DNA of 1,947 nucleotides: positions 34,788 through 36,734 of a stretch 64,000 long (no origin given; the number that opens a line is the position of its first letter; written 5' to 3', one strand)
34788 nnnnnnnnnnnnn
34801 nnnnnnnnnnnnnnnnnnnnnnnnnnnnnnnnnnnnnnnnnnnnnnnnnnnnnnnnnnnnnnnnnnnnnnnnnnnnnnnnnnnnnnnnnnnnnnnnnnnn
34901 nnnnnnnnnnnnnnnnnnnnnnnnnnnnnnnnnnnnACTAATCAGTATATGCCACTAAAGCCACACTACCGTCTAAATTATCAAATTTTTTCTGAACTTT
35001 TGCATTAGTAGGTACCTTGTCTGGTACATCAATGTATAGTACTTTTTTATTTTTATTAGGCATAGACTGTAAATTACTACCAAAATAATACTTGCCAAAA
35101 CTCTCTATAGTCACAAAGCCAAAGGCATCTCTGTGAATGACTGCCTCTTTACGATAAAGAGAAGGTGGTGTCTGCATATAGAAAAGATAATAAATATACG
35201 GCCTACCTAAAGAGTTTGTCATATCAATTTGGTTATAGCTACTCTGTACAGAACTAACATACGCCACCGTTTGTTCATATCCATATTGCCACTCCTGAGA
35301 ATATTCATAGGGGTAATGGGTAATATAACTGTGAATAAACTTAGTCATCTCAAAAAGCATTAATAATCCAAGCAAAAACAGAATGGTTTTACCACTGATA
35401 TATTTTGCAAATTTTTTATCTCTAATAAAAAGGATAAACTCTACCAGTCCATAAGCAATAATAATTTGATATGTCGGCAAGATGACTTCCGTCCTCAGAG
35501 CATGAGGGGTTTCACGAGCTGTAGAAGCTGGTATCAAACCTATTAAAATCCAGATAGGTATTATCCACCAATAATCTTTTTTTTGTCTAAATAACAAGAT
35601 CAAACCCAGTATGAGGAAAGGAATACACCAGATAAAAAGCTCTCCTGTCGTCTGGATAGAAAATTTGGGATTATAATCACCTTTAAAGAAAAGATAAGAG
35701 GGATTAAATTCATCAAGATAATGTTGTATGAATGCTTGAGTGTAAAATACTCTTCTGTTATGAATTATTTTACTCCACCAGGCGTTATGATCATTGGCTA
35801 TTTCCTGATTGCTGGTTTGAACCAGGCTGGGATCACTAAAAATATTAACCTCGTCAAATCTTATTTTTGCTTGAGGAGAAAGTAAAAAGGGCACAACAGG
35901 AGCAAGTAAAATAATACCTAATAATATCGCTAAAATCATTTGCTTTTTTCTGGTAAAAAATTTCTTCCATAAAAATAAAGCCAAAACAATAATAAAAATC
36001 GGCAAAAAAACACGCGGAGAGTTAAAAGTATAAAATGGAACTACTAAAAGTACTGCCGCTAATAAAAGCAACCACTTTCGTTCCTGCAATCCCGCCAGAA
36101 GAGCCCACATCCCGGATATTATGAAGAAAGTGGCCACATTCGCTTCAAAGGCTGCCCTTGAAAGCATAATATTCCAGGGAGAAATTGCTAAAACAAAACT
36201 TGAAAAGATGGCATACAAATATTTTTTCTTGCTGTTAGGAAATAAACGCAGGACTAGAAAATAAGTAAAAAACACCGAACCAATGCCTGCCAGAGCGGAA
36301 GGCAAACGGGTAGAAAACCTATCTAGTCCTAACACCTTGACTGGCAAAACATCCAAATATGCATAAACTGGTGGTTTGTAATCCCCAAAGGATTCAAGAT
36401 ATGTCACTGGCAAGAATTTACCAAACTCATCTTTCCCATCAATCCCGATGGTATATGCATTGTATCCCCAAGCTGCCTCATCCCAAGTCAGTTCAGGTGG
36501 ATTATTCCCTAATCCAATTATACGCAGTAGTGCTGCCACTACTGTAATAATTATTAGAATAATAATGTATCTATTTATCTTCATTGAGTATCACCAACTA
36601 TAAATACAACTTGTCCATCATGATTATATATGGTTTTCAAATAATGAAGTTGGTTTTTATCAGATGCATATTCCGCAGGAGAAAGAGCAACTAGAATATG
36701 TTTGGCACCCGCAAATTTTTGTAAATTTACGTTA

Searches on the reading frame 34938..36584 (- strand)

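Call 3: search_protein_families(library=pfam, proteins=[window:34938-36584:-], max_evalue=1)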
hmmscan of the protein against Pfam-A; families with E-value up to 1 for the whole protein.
window:34938-36584:- (548 aa): 3 families
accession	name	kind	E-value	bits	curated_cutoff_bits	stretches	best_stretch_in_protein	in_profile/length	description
PF13231.12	PMT_2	-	4.6e-08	33.9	26.1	1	70-232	2-159/160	Dolichyl-phosphate-mannose-protein mannosyltransferase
PF19529.4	DUF6057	-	0.0046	16.4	29.8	1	105-235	82-209/569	Family of unknown function (DUF6057)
PF20176.3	DUF6541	-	0.064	11.9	29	1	108-352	199-409/646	Family of unknown function (DUF6541)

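Call 4: search_protein_families(library=ncbifam, proteins=[window:34938-36584:-], max_evalue=1)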
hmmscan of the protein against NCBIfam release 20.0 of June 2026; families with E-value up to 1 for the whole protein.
window:34938-36584:- (548 aa): 2 families
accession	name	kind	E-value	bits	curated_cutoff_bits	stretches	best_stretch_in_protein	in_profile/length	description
NF041002.1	pilin_ComGF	equivalog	0.067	13.4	80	1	401-459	14-74/139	competence type IV pilus minor pilin ComGF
NF049986.1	memb_Rv1678_C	equivalog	0.16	11.9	50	0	154-182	17-45/95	Rv1678 family membrane protein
